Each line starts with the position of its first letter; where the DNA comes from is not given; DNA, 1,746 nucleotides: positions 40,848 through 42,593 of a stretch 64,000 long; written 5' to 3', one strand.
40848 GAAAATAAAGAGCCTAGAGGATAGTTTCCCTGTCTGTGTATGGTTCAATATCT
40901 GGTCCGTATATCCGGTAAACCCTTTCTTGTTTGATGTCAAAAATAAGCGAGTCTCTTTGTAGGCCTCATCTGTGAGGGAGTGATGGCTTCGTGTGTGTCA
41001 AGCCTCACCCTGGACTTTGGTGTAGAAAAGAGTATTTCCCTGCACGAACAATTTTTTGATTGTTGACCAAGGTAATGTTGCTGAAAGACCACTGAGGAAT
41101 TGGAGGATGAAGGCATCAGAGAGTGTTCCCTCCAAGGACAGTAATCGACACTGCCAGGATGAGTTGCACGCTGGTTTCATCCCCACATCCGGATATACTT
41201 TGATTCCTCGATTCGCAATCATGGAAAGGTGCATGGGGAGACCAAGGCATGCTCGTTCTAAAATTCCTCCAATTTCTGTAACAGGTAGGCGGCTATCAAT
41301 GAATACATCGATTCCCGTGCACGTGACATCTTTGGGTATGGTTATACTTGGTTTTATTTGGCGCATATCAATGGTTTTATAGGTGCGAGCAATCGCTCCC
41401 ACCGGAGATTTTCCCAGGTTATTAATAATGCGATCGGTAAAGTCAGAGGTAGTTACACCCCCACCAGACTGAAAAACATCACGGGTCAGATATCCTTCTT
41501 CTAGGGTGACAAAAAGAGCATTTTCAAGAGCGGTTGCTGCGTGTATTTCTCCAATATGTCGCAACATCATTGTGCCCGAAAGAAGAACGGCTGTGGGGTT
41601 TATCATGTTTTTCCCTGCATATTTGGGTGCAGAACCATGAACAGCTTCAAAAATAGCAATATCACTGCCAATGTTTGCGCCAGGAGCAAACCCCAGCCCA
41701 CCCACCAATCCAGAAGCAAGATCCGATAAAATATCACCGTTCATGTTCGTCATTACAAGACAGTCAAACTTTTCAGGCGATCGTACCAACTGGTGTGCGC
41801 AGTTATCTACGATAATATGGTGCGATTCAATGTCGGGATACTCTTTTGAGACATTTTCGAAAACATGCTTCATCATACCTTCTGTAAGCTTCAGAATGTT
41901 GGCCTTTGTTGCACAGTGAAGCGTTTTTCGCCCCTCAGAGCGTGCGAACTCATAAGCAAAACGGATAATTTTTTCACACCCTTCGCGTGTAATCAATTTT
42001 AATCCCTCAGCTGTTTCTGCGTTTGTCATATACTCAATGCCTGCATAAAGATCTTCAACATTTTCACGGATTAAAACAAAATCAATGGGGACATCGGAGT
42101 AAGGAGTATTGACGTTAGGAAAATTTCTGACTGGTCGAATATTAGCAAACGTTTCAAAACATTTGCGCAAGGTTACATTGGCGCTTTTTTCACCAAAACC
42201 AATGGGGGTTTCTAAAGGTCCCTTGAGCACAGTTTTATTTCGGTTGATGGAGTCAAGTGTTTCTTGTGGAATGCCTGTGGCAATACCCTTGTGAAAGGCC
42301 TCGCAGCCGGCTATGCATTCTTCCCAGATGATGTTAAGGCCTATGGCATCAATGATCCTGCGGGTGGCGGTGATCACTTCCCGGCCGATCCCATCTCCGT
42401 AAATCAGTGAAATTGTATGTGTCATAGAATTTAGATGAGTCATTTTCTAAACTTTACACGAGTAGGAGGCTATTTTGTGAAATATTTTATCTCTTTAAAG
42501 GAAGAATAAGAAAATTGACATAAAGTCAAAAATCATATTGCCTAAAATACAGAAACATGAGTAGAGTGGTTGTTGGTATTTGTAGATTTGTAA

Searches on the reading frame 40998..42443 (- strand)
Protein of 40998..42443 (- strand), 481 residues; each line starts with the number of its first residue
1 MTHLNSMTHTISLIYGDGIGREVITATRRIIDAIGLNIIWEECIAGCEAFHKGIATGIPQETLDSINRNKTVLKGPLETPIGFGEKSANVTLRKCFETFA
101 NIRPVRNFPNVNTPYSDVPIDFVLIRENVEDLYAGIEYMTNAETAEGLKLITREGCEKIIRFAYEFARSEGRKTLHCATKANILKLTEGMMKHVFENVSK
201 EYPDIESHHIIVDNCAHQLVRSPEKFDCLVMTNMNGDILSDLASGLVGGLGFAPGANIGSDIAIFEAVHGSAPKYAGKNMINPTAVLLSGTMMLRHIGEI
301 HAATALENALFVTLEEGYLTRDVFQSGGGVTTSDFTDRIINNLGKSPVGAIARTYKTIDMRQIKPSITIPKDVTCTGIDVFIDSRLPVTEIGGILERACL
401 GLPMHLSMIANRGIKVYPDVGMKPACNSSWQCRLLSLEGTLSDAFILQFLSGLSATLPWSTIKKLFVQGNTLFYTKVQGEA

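Call 27: search_protein_families(library=pfam, proteins=[window:40998-42443:-], max_evalue=0.00001)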
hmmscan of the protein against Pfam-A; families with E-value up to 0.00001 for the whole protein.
window:40998-42443:- (481 aa): 2 families
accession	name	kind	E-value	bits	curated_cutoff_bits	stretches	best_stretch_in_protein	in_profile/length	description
PF00180.25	Iso_dh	-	7e-102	341.7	27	1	10-339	1-348/348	Isocitrate/isopropylmalate dehydrogenase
PF18324.6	Isocitrate_DH_C_bact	-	2.3e-13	50.6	25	1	375-480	3-110/110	Bacterial isocitrate dehydrogenase, C-terminal domain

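Call 42: find_homologous_proteins(query=window:40998-42443:-, max_evalue=1e-50)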
Query window:40998-42443:- (481 aa): 7992 proteins with E <= 1e-50 among 8000 candidates; the best 120 are listed.
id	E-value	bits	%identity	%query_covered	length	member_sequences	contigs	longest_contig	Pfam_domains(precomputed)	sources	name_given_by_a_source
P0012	0.0e+0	1096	100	100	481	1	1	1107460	PF18324.7,PF00180.26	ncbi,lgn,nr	ncbi:MAG: NADP-dependent isocitrate dehydrogenase [Alphaproteobacteria bacterium]|nr:MAG: NADP-depen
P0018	5.3e-185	634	59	99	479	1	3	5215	PF18324.7,PF00180.26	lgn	-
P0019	2.8e-184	632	61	98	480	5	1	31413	PF18324.7,PF00180.26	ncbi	-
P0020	8.4e-184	630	59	99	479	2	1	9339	PF18324.7,PF00180.26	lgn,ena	-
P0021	1.3e-183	629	60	99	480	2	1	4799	PF18324.7,PF00180.26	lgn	-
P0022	1.3e-182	626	59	98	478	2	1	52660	PF18324.7,PF00180.26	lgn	-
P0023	1.6e-182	626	60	99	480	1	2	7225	PF18324.7,PF00180.26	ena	-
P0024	1.9e-182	626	59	99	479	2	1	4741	PF18324.7,PF00180.26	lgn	-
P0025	2.5e-182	625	62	98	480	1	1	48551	PF18324.7,PF00180.26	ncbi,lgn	ncbi:MAG: NADP-dependent isocitrate dehydrogenase [Janthinobacterium lividum]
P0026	7.3e-182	624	60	99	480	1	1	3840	PF18324.7,PF00180.26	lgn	-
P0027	2.7e-181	622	60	99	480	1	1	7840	PF18324.7,PF00180.26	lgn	-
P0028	4.1e-181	621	60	98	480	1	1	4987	PF18324.7,PF00180.26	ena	-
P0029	5.3e-181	621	61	98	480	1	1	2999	PF18324.7,PF00180.26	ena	-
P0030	4.3e-180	618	59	99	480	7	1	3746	PF18324.7,PF00180.26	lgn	-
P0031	4.7e-180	618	58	99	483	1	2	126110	PF18324.7,PF00180.26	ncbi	ncbi:MAG: NADP-dependent isocitrate dehydrogenase [Holosporales bacterium]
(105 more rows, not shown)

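Call 61: find_encoding_contigs(protein=P0025, flank=10000, max_places=2)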
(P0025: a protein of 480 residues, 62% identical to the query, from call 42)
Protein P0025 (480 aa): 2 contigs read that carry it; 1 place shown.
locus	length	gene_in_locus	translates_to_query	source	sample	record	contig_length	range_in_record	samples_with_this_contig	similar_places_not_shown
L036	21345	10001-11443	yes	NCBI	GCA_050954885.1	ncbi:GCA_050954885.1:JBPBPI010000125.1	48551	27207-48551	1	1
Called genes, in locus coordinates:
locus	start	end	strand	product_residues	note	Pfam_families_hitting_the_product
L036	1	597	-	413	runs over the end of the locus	PF13393:tRNA-synt_His, PF00587:tRNA-synt_2b, PF03129:HGTP_anticodon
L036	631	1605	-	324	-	PF13413:HTH_25, PF13464:RodZ_C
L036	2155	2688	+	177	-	PF00213:OSCP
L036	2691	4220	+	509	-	PF02874:ATP-synt_ab_N, PF00006:ATP-synt_ab, PF00306:ATP-synt_ab_C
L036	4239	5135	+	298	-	PF00231:ATP-synt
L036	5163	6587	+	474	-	PF02874:ATP-synt_ab_N, PF00006:ATP-synt_ab, PF22919:ATP-synt_VA_C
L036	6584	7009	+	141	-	PF02823:ATP-synt_DE_N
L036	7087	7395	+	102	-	-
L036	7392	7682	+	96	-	PF12441:CopG_antitoxin (weak)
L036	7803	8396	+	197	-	PF13302:Acetyltransf_3, PF00583:Acetyltransf_1 (faint)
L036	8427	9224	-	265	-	PF06850:PHB_depo_C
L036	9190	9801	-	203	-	-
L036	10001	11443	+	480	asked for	PF00180:Iso_dh, PF18324:Isocitrate_DH_C_bact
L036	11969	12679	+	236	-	PF25062:ARM_TT21_N (faint), PF07719:TPR_2 (faint), PF13428:TPR_14 (faint), PF13432:TPR_16 (faint), PF00515:TPR_1 (faint), PF13371:TPR_9 (faint), PF13414:TPR_11 (faint), PF14559:TPR_19, +2 more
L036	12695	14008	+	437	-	PF00263:Secretin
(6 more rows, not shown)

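Call 62: find_encoding_contigs(protein=P0019, flank=10000, max_places=2)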
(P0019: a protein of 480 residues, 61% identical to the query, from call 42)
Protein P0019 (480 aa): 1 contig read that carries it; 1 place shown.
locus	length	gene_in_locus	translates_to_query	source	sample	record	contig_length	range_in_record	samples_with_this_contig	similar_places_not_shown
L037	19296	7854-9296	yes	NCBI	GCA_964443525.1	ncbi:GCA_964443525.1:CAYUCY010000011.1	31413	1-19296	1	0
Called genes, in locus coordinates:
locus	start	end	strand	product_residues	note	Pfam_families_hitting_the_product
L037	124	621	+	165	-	-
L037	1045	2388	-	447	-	PF00768:Peptidase_S11, PF13354:Beta-lactamase2, PF05036:SPOR (weak)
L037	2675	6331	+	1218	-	PF26549:Tricorn_N, PF00930:DPPIV_N (faint), PF07676:PD40 (weak), PF25174:Beta-prop_THOC3, PF26550:Tricorn_2nd, PF14684:Tricorn_C1, PF14685:PDZ_Tricorn, PF03572:Peptidase_S41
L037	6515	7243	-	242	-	-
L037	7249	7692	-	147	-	PF04355:BamE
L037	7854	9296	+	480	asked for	PF00180:Iso_dh, PF18324:Isocitrate_DH_C_bact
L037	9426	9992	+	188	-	PF13302:Acetyltransf_3, PF13523:Acetyltransf_8, PF00583:Acetyltransf_1 (faint)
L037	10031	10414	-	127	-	PF07681:DoxX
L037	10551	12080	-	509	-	PF00089:Trypsin, PF13365:Trypsin_2, PF17820:PDZ_6 (faint), PF00595:PDZ (weak), PF13180:PDZ_2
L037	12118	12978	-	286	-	PF01145:Band_7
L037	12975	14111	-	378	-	PF01145:Band_7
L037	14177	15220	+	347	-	PF01656:CbiA, PF09140:MipZ, PF10609:ParA, PF13614:AAA_31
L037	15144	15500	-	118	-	-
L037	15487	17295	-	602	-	PF00012:HSP70, PF06723:MreB_Mbl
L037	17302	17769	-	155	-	PF00226:DnaJ (weak), PF07743:HSCB_C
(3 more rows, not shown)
